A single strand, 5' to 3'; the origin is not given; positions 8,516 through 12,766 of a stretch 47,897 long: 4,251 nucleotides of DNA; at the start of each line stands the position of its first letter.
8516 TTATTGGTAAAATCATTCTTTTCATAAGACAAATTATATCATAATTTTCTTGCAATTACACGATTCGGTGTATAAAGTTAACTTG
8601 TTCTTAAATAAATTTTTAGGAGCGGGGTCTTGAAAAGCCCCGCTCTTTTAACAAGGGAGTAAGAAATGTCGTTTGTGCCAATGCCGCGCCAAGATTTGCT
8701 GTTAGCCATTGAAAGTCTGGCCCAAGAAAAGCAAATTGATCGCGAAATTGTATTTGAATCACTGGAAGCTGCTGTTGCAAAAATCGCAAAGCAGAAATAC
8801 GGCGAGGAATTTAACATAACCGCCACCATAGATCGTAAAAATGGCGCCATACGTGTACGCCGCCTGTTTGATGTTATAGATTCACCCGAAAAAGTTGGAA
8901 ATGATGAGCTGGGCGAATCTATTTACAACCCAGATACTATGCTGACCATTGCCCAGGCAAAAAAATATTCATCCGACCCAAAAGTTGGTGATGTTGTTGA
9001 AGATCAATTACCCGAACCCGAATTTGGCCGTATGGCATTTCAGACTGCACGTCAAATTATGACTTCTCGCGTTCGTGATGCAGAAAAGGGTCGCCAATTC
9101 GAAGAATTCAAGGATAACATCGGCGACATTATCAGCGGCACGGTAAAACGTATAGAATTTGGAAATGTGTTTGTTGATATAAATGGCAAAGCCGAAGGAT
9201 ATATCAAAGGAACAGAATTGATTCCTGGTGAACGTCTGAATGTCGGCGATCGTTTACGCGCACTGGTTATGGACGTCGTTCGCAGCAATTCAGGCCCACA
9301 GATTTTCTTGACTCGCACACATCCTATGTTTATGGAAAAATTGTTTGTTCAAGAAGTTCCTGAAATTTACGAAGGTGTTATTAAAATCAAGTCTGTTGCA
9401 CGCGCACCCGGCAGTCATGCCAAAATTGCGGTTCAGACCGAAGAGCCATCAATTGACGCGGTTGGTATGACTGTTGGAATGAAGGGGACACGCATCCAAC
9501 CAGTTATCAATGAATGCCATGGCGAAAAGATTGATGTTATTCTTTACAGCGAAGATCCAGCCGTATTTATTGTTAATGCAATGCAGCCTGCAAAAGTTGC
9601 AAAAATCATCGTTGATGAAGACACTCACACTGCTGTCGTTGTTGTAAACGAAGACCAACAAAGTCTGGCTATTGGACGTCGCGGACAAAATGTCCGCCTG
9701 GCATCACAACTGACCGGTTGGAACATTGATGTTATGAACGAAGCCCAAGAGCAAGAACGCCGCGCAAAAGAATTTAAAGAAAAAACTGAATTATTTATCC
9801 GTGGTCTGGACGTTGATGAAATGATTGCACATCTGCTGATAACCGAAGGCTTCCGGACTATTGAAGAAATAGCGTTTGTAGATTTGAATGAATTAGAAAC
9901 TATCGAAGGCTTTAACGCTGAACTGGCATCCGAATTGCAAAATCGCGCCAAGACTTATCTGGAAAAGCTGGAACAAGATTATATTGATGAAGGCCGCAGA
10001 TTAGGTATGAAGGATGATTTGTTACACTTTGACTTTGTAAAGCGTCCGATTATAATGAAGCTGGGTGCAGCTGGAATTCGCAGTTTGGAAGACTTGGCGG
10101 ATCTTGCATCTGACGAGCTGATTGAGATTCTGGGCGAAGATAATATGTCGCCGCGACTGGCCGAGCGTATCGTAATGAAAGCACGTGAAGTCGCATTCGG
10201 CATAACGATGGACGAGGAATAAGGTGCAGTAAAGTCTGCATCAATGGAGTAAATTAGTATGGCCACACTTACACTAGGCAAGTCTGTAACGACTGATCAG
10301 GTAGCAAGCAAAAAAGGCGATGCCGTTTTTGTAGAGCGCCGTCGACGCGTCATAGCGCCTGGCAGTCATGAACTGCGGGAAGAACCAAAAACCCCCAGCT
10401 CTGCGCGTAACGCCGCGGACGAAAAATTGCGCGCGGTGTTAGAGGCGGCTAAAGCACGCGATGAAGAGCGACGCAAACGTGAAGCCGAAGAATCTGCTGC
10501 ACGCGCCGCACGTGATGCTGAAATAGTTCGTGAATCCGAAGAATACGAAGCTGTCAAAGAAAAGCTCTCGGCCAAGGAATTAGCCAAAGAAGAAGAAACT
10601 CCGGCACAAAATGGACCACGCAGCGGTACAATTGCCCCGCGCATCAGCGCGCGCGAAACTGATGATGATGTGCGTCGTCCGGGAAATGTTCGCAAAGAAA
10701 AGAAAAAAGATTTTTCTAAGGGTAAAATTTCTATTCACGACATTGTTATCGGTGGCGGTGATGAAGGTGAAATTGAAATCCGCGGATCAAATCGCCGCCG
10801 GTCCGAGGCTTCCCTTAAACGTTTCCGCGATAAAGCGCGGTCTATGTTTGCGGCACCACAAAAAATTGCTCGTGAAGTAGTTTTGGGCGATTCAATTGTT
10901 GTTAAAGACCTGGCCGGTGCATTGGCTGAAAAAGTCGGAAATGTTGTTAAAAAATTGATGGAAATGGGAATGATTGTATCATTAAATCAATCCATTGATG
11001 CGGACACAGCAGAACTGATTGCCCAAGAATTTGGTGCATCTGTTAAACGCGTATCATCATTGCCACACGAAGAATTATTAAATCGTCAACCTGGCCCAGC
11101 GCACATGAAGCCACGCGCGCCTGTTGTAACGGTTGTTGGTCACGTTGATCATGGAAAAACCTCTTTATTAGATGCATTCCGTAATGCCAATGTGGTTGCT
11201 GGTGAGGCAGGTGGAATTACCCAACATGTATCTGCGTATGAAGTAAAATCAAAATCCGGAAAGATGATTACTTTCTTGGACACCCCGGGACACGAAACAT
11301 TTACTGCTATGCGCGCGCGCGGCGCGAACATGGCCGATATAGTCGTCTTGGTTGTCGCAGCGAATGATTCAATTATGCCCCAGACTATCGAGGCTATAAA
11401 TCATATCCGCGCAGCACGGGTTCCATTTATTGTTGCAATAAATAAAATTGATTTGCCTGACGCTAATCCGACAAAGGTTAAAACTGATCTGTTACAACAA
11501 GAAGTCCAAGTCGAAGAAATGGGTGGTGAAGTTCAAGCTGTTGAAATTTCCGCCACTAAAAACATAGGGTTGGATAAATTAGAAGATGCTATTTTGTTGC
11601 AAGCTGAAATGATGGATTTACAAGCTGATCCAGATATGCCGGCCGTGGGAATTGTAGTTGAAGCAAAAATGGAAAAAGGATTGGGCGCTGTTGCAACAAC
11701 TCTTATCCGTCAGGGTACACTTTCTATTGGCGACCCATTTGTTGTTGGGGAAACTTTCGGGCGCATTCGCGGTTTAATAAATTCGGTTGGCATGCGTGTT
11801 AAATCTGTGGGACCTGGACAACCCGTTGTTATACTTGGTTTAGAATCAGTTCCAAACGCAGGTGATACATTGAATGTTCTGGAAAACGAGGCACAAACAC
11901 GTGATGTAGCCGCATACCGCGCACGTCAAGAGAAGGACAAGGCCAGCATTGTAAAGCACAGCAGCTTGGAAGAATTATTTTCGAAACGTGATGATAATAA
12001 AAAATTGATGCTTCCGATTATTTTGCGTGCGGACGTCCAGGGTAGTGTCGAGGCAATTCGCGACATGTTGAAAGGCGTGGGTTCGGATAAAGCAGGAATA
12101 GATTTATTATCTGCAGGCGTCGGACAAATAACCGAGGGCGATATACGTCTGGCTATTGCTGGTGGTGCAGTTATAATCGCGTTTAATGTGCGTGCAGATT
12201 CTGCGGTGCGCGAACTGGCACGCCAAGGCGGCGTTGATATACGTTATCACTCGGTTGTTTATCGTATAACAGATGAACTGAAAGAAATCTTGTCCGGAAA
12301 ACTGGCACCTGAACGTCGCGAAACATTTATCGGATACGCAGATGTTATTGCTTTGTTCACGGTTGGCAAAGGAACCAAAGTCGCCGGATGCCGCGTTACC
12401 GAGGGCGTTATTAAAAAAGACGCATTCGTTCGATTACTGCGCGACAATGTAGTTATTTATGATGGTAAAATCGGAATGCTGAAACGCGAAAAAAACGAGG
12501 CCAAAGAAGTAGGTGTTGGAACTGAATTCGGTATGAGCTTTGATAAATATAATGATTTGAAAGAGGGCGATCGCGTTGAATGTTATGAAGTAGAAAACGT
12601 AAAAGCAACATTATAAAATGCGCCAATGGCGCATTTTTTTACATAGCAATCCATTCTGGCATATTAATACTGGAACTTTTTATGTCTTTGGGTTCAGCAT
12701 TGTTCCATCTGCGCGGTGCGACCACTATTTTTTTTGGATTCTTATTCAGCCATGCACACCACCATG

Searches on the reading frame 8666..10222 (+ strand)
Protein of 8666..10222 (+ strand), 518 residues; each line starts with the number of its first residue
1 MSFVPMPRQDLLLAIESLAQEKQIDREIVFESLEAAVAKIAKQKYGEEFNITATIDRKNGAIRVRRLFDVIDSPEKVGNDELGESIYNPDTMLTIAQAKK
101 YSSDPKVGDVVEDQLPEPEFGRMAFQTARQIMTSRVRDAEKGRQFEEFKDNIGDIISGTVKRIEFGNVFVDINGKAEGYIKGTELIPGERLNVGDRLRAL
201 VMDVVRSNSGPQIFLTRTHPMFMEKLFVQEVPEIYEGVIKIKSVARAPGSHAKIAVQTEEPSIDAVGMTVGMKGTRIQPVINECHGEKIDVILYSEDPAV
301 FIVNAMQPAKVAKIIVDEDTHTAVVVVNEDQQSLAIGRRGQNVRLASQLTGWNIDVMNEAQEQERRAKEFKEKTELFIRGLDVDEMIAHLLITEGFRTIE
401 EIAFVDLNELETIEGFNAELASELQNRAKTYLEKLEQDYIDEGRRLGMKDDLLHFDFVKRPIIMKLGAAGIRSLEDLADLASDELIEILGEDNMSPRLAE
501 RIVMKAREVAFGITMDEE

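Call 33: search_protein_families(library=pfam, proteins=[window:8666-10222:+], max_evalue=0.001)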
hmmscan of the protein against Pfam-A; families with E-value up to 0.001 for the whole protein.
window:8666-10222:+ (518 aa): 7 families
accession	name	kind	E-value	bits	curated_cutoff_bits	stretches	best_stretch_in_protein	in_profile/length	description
PF08529.16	NusA_N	-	4.6e-29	101.5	23.8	1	10-141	1-118/119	NusA N-terminal domain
PF13184.12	KH_5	-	6.1e-25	87.6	27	1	248-315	1-68/69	NusA-like KH domain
PF14520.12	HHH_5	-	1.8e-10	41.5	27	1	463-508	15-57/57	Helix-hairpin-helix domain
PF00575.29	S1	-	7.4e-08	33.1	22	1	149-208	1-66/74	S1 RNA binding domain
PF23095.1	KH_NusA_C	-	3.2e-07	30.7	34.2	1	323-359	1-36/59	Transcription termination/antitermination protein NusA, KH domain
PF07650.23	KH_2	-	0.00027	21.1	22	0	307-350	11-54/78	KH domain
PF14229.12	DUF4332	-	0.00028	21.5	23.2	0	356-404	35-82/122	Domain of unknown function (DUF4332)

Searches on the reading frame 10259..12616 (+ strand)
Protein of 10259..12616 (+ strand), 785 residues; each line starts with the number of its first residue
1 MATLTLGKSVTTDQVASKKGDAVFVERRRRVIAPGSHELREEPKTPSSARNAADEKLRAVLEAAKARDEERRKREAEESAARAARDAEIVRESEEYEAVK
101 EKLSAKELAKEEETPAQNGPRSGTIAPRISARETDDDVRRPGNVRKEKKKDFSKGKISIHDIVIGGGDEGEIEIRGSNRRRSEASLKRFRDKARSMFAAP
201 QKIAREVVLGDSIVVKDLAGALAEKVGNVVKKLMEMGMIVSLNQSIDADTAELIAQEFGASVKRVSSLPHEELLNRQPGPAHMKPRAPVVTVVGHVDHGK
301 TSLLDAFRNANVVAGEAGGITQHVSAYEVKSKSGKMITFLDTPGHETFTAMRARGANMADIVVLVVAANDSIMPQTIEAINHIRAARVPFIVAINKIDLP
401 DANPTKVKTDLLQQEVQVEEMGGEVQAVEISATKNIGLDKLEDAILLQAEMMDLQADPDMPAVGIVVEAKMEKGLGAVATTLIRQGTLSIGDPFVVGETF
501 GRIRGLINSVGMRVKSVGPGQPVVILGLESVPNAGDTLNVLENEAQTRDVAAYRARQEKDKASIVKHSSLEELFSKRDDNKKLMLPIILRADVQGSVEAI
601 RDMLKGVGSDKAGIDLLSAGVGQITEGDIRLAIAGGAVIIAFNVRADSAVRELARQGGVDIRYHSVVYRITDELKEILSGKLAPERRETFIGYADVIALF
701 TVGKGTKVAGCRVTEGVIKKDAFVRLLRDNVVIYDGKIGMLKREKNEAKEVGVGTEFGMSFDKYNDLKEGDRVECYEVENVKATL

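Call 33: search_protein_families(library=pfam, proteins=[window:10259-12616:+], max_evalue=0.001)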
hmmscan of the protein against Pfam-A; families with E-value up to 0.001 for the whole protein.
window:10259-12616:+ (785 aa): 12 families
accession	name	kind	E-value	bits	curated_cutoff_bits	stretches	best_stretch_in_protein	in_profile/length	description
PF00009.33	GTP_EFTU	-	2.9e-34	118.7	26.5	1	289-446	5-183/188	Elongation factor Tu GTP binding domain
PF11987.13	IF-2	-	9.3e-34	116.3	27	1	561-675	3-117/117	Translation-initiation factor 2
PF22042.2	EF-G_D2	-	2.5e-22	79.2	27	1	461-540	1-83/84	Elongation factor G domain 2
PF01926.29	MMR_HSR1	-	5.9e-12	46.1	21.9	1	290-396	2-113/113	50S ribosome-binding GTPase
PF04760.21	IF2_N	-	9.2e-11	41.8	25.3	1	213-260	4-52/53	Translation initiation factor IF-2, N-terminal region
PF00071.28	Ras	-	1.8e-07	31.4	21.6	1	291-441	3-152/162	Ras family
PF02421.24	FeoB_N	-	3.7e-07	30.2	27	1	290-445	3-156/156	Ferrous iron transport protein B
PF08477.19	Roc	-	1e-05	26.2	27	1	290-398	2-119/119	Ras of Complex, Roc, domain of DAPkinase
PF03144.31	GTP_EFTU_D2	-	4e-05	24.4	30.3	1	707-770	2-69/73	Elongation factor Tu domain 2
PF00025.27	Arf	-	6.3e-05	23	22.3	1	292-440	19-165/174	ADP-ribosylation factor family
PF09439.16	SRPRB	-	0.00014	21.7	25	1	287-417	3-139/178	Signal recognition particle receptor beta subunit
PF00350.29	Dynamin_N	-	0.00034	21.1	27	0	311-382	77-152/168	Dynamin family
